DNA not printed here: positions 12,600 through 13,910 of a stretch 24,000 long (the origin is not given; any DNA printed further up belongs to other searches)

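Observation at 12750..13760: Apparently catalytically complete BioB paralogue inside a PKS operon: sulfur-inserting tailoring enzyme or self-resistance copy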

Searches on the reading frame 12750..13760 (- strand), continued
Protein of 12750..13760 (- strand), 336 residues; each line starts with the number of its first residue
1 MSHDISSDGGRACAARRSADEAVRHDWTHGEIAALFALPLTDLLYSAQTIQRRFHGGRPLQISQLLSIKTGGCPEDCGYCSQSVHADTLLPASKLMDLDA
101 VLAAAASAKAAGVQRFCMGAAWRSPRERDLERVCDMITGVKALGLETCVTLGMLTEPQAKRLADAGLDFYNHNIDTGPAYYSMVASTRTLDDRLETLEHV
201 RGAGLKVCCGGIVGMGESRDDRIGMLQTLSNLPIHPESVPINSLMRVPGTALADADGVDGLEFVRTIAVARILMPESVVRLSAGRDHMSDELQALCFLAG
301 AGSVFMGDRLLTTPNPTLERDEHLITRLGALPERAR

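Call 48: search_protein_families(library=ncbifam, proteins=[L044:8209-9390:-, L044:7514-8212:-, L044:11008-12336:+, L044:12549-13373:-, L090:9059-10240:+, L093:7120-8298:-, L093:4201-5811:-, L093:5824-6987:-], max_evalue=1e-10)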
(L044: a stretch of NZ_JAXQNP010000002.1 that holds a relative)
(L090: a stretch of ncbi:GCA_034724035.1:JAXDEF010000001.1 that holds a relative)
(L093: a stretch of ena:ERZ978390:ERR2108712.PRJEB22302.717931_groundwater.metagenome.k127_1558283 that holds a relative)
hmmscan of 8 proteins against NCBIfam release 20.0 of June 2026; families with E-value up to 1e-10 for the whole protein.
L044:8209-9390:- (393 aa): 11 families
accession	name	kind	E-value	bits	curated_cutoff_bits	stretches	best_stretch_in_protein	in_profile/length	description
TIGR00858.1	bioF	equivalog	1.1e-125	419.2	426.45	1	31-377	10-362/365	8-amino-7-oxononanoate synthase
TIGR01825.1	gly_Cac_T_rel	subfamily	7.1e-86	288.3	535.4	1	31-371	22-367/385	BioF/Kbl family PLP-dependent acyltransferase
NF005394.0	PRK06939.1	equivalog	4.8e-83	279.1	460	1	9-374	10-382/397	glycine C-acetyltransferase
NF047600.1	SerpalmtaseCFB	equivalog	1.3e-76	257.8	640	1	23-373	28-379/395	serine palmitoyltransferase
NF047599.1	SerpalmtaseBetaP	equivalog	2e-71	240.8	500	1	40-378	41-385/394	serine palmitoyltransferase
TIGR01822.1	2am3keto_CoA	equivalog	7.1e-69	232.6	493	1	39-374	35-378/393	glycine C-acetyltransferase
TIGR01821.1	5aminolev_synth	equivalog_domain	1.8e-62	211.5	338.55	1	42-377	45-388/402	5-aminolevulinate synthase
NF047603.1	SerpalmtaseAlphaP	equivalog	1.1e-55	189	670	1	41-379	44-389/399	serine palmitoyltransferase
NF005526.0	PRK07179.1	equivalog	1.7e-46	158.6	428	1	38-381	50-394/407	alpha-hydroxyketone-type quorum-sensing autoinducer synthase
NF005697.0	PRK07505.1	subfamily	3e-39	134.8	342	1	32-381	38-397/405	hypothetical protein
NF004608.1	PRK05937.1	equivalog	9.1e-31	106.9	399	1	45-379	13-342/366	8-amino-7-oxononanoate synthase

L044:7514-8212:- (232 aa): 1 family
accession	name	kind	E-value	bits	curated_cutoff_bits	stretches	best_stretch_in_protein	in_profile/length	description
TIGR00347.1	bioD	equivalog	3.5e-33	115.1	83.3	1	7-180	1-164/166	dethiobiotin synthase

L044:11008-12336:+ (442 aa): 68 families (the best 25 are shown)
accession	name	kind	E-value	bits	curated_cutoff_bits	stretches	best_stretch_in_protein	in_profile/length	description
NF004624.0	PRK05964.1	equivalog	5.6e-180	598.4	494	1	24-437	7-425/427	adenosylmethionine--8-amino-7-oxononanoate transaminase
TIGR00508.1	bioA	equivalog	1e-160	534.9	405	1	31-434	1-418/419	adenosylmethionine--8-amino-7-oxononanoate transaminase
NF005940.0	PRK07986.1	equivalog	2e-150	501.1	625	1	29-438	11-425/429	adenosylmethionine--8-amino-7-oxononanoate transaminase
NF005443.0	PRK07030.1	equivalog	1.5e-99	333.7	729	1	21-435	5-445/451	adenosylmethionine--8-amino-7-oxononanoate transaminase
NF052567.1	OmAmTferAptACaul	equivalog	1e-76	258.4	500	1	30-435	4-429/431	omega-aminotransferase AptA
NF005683.0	PRK07481.1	subfamily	3e-73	247.3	575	1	29-437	12-450/453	hypothetical protein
NF041821.1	daptide_amino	equivalog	3.5e-73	246.5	450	1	45-433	15-403/405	daptide-type RiPP biosynthesis aminotransferase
NF005102.0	PRK06541.1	equivalog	1.6e-68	231.3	574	1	27-383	16-385/460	aspartate aminotransferase family protein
NF005447.0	PRK07036.1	equivalog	9.9e-62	209.1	618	1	29-439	19-457/468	aminotransferase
NF005685.0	PRK07483.1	equivalog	1.6e-59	201.9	485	1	47-384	16-366/444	aspartate aminotransferase family protein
NF002325.0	PRK01278.1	subfamily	2.7e-59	200.8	372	1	45-438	15-390/395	acetylornithine transaminase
NF005812.0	PRK07678.1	subfamily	1e-58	199.1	488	1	23-383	10-380/451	aminotransferase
NF004625.0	PRK05965.1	subfamily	1.1e-58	199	729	1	49-384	34-383/460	hypothetical protein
NF004767.0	PRK06105.1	subfamily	7.4e-57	192.9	517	1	43-438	30-451/460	aminotransferase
NF005993.0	PRK08117.1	subfamily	9.2e-57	192.6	574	1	38-385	20-369/433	aspartate aminotransferase family protein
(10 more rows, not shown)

L044:12549-13373:- (274 aa): 0 families

L090:9059-10240:+ (393 aa): 11 families
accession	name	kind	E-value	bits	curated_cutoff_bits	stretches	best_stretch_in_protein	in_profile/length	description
TIGR00858.1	bioF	equivalog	9.9e-134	445.7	426.45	1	20-386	2-364/365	8-amino-7-oxononanoate synthase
NF005394.0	PRK06939.1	equivalog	4.8e-91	305.5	460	1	3-381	5-382/397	glycine C-acetyltransferase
TIGR01825.1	gly_Cac_T_rel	subfamily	8.1e-88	294.7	535.4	1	11-383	5-372/385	BioF/Kbl family PLP-dependent acyltransferase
TIGR01822.1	2am3keto_CoA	equivalog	1.6e-78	264.3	493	1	9-382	7-379/393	glycine C-acetyltransferase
NF047599.1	SerpalmtaseBetaP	equivalog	7e-74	248.9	500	1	29-389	33-389/394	serine palmitoyltransferase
NF047600.1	SerpalmtaseCFB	equivalog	1.6e-73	247.7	640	1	24-381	28-380/395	serine palmitoyltransferase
TIGR01821.1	5aminolev_synth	equivalog_domain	5.1e-73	246.2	338.55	1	26-388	30-392/402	5-aminolevulinate synthase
NF047603.1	SerpalmtaseAlphaP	equivalog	4.8e-59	200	670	1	36-384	42-387/399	serine palmitoyltransferase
NF005526.0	PRK07179.1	equivalog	4.9e-40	137.3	428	1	42-388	57-394/407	alpha-hydroxyketone-type quorum-sensing autoinducer synthase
NF005697.0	PRK07505.1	subfamily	1.1e-36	126.3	342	1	33-389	42-398/405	hypothetical protein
NF004608.1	PRK05937.1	equivalog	1.1e-33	116.5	399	1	42-389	5-345/366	8-amino-7-oxononanoate synthase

L093:7120-8298:- (392 aa): 11 families
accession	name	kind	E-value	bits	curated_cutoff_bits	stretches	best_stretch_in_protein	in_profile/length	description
TIGR00858.1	bioF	equivalog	6.3e-124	413.4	426.45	1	23-377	2-362/365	8-amino-7-oxononanoate synthase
TIGR01825.1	gly_Cac_T_rel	subfamily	9e-95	317.6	535.4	1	13-377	4-373/385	BioF/Kbl family PLP-dependent acyltransferase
NF005394.0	PRK06939.1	equivalog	3.2e-92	309.3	460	1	10-375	9-383/397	glycine C-acetyltransferase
TIGR01822.1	2am3keto_CoA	equivalog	6.2e-78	262.4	493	1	26-376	23-380/393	glycine C-acetyltransferase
NF047600.1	SerpalmtaseCFB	equivalog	1.2e-75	254.7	640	1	28-382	29-388/395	serine palmitoyltransferase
NF047599.1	SerpalmtaseBetaP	equivalog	2.7e-74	250.2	500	1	39-379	40-386/394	serine palmitoyltransferase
TIGR01821.1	5aminolev_synth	equivalog_domain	5e-67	226.5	338.55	1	46-380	49-391/402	5-aminolevulinate synthase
NF047603.1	SerpalmtaseAlphaP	equivalog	2.4e-59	201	670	1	40-376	43-386/399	serine palmitoyltransferase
NF005697.0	PRK07505.1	subfamily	2.6e-45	154.8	342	1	22-380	28-396/405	hypothetical protein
NF005526.0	PRK07179.1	equivalog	1.8e-44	151.9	428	1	40-381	52-394/407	alpha-hydroxyketone-type quorum-sensing autoinducer synthase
NF004608.1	PRK05937.1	equivalog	1.9e-33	115.8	399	1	73-353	40-320/366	8-amino-7-oxononanoate synthase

L093:4201-5811:- (536 aa): 94 families (the best 25 are shown)
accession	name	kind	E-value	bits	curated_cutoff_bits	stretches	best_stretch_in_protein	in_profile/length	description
TIGR02262.1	benz_CoA_lig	subfamily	5.2e-115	385.1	375.25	1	34-531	3-506/508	benzoate-CoA ligase family protein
NF004837.0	PRK06187.1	subfamily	5.8e-99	331.7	476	1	36-533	9-521/531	long-chain-fatty-acid--CoA ligase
NF047394.1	AcylCoAsynMbcS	equivalog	1.6e-97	327.3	850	1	27-532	5-518/525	acyl-CoA synthetase MbcS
NF003313.0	PRK04319.1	equivalog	5.9e-86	288.9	729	1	33-530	42-557/574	acetate--CoA ligase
NF053567.1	HBDA_AROS1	equivalog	2.4e-76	257.2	1000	1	34-531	12-516/523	3-hydroxybenzoate--CoA ligase HbdA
NF006181.0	PRK08314.1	subfamily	1.8e-75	254.3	705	2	180-526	193-546/563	long-chain-fatty-acid--CoA ligase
NF004822.0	PRK06178.1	equivalog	7.8e-74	249.2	782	2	172-531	194-564/571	acyl-CoA synthetase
NF006182.0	PRK08316.1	subfamily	2.2e-73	247.5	663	1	33-532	9-515/523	fatty acyl-CoA synthetase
NF005702.0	PRK07514.1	subfamily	2e-69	234.3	558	1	43-532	11-498/506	malonyl-CoA synthase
NF004114.0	PRK05605.1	equivalog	1.7e-68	231.3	766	1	183-531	213-566/575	long-chain-fatty-acid--CoA ligase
TIGR03208.1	cyc_hxne_CoA_lg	equivalog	3.7e-67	227.3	792.3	1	57-531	49-537/538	cyclohexanecarboxylate-CoA ligase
NF005858.0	PRK07787.1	subfamily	6.6e-66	222.7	575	1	45-530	12-468/471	acyl-CoA synthetase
NF005676.0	PRK07470.1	equivalog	8.6e-65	219.3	774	1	32-530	17-525/544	acyl-CoA synthetase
NF005801.1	PRK07656.1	equivalog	9.8e-63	212.5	657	1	39-531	5-500/500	FadD3 family acyl-CoA ligase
NF004229.0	PRK05677.1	subfamily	1.6e-61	208.4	879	1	182-531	198-552/563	long-chain-fatty-acid--CoA ligase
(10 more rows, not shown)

L093:5824-6987:- (387 aa): 1 family
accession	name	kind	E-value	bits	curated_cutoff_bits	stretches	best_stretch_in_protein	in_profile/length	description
TIGR02352.1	thiamin_ThiO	equivalog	9.2e-24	84.2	250.8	1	11-362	2-349/351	glycine oxidase ThiO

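Call 66: find_encoding_contigs(protein=P0014, flank=10000, max_places=2)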
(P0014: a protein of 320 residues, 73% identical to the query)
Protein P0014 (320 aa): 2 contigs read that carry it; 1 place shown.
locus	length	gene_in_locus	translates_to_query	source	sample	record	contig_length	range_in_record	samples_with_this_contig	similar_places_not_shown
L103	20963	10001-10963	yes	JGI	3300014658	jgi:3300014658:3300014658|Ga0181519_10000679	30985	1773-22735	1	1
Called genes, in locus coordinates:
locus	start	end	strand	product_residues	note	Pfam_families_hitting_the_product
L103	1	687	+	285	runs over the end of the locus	PF00448:SRP54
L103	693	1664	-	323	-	PF13379:NMT1_2 (weak), PF09084:NMT1, PF12974:Phosphonate-bd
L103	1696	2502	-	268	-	PF00528:BPD_transp_1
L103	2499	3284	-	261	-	PF00005:ABC_tran, PF13304:AAA_21 (faint)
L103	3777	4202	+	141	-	PF12276:DUF3617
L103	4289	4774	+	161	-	-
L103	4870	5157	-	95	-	-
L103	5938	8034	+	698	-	PF09286:Pro-kuma_activ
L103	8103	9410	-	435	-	-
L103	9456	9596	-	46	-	-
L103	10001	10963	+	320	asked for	PF04055:Radical_SAM, PF06968:BATS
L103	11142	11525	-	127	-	PF00903:Glyoxalase, PF13669:Glyoxalase_4 (weak)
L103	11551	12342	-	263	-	PF00106:adh_short, PF08659:KR, PF13561:adh_short_C2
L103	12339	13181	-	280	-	PF00106:adh_short, PF01370:Epimerase (weak), PF13561:adh_short_C2 (weak), PF00106:adh_short (weak), PF13561:adh_short_C2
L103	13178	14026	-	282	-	PF01261:AP_endonuc_2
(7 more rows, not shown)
